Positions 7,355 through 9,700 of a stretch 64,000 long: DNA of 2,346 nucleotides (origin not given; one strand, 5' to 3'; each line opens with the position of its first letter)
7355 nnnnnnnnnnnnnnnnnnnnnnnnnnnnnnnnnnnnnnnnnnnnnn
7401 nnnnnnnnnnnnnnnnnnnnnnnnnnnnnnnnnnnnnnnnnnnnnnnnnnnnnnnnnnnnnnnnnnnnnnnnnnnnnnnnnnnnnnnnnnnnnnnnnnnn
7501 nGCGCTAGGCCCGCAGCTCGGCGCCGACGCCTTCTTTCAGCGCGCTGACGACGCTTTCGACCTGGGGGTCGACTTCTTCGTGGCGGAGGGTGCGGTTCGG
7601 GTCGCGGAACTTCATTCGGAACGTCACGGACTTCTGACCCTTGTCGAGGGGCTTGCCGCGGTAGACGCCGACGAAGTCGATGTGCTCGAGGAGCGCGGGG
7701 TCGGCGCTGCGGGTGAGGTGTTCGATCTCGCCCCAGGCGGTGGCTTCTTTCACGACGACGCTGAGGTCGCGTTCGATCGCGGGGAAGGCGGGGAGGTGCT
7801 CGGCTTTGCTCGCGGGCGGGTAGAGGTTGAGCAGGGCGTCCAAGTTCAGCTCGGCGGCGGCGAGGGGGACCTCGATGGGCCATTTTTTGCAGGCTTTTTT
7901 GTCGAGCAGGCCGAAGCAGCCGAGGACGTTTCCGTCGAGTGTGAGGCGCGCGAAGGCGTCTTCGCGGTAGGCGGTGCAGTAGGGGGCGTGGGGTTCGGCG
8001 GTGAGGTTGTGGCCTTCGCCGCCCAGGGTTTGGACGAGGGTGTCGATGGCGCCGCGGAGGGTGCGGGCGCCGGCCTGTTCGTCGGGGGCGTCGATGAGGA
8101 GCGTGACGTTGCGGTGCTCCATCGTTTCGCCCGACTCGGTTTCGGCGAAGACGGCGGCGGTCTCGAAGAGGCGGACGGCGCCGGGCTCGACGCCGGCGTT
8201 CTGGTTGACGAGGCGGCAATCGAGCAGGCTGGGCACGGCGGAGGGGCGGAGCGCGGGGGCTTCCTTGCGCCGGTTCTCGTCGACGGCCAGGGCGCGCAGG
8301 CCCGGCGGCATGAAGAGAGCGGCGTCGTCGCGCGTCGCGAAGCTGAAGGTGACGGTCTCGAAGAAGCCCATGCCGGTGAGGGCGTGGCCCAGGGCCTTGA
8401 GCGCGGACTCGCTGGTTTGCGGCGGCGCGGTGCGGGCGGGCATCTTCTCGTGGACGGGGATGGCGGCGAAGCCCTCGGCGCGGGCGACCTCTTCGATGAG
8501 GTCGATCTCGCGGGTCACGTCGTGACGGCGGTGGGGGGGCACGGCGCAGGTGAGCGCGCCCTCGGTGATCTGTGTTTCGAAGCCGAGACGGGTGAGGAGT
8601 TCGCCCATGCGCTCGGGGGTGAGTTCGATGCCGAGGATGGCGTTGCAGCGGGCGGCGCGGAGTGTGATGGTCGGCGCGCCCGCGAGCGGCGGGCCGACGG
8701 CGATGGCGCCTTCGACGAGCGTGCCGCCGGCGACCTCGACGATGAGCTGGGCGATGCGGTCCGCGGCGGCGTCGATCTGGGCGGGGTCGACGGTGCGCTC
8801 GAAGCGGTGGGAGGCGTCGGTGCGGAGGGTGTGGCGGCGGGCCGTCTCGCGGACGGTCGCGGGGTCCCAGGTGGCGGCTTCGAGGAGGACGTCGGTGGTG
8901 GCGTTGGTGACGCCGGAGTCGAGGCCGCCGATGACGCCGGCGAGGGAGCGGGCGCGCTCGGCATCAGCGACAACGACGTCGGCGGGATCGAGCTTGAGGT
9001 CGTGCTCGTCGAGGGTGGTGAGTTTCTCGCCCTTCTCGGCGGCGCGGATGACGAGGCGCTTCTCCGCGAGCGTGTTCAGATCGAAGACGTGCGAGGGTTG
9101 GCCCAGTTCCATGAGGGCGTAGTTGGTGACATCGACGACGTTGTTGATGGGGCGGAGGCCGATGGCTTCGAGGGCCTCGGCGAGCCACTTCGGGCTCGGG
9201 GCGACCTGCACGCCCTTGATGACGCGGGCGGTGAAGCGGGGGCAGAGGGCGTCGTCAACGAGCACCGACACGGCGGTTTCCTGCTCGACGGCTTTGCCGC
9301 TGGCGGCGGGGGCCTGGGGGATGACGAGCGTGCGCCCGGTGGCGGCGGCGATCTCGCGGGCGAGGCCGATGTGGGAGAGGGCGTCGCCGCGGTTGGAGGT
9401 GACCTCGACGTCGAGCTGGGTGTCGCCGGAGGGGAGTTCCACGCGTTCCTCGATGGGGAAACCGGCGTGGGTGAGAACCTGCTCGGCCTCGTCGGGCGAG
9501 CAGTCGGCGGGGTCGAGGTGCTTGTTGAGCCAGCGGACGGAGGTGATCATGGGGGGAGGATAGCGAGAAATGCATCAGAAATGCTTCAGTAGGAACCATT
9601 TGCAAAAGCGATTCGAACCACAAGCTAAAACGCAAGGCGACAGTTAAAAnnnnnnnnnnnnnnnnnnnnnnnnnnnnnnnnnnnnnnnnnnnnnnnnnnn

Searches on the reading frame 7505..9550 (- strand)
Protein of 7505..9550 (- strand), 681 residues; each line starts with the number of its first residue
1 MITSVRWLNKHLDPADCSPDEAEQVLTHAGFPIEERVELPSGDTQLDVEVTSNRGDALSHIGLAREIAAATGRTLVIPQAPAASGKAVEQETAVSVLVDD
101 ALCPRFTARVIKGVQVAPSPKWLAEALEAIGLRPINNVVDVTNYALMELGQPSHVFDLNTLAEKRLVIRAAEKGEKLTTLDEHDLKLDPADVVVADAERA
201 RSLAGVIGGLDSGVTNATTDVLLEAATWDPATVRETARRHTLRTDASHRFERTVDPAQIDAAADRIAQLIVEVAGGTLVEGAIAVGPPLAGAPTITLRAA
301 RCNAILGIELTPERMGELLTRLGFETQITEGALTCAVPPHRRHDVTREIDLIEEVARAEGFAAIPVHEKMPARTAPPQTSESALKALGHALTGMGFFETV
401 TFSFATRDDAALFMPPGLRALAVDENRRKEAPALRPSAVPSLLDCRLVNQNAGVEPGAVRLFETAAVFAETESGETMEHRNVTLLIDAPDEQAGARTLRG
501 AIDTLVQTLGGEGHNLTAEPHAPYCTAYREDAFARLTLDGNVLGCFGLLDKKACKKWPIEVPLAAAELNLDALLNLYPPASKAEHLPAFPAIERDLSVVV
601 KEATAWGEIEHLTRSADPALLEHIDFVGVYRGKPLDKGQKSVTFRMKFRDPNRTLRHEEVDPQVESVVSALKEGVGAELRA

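Call 11: find_related_loci(query=window:7505-9550:-, collection=genome_contigs, flank=8000)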
Query window:7505-9550:- (681 aa) in genome_contigs; peptide patterns used: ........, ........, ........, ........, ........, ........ (x = any residue, [..] = any of these).
61 stretches matched a pattern; 1 encode a relative of the query (tblastn E <= 1e-3); 1 distinct loci.
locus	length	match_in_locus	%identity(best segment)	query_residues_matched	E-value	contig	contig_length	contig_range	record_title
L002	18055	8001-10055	79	1-681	0e+0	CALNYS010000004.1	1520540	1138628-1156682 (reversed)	MAG: uncultured Phycisphaeraceae bacterium isolate LOGT_bin.0086 genome assembly, contig: contig_30855, whole genome sho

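Call 47: search_protein_families(library=pfam, proteins=[L002:6855-7568:+, L002:7553-7859:-], max_evalue=0.1)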
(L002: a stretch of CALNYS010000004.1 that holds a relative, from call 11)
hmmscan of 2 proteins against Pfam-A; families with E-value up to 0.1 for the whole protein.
L002:6855-7568:+ (237 aa): 0 families

L002:7553-7859:- (102 aa): 0 families

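Call 48: search_protein_families(library=padloc, proteins=[L002:6855-7568:+, L002:7553-7859:-], max_evalue=0.1)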
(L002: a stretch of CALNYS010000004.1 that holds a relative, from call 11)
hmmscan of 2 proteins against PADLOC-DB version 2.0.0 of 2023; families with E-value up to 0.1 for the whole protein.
L002:6855-7568:+ (237 aa): 0 families

L002:7553-7859:- (102 aa): 0 families
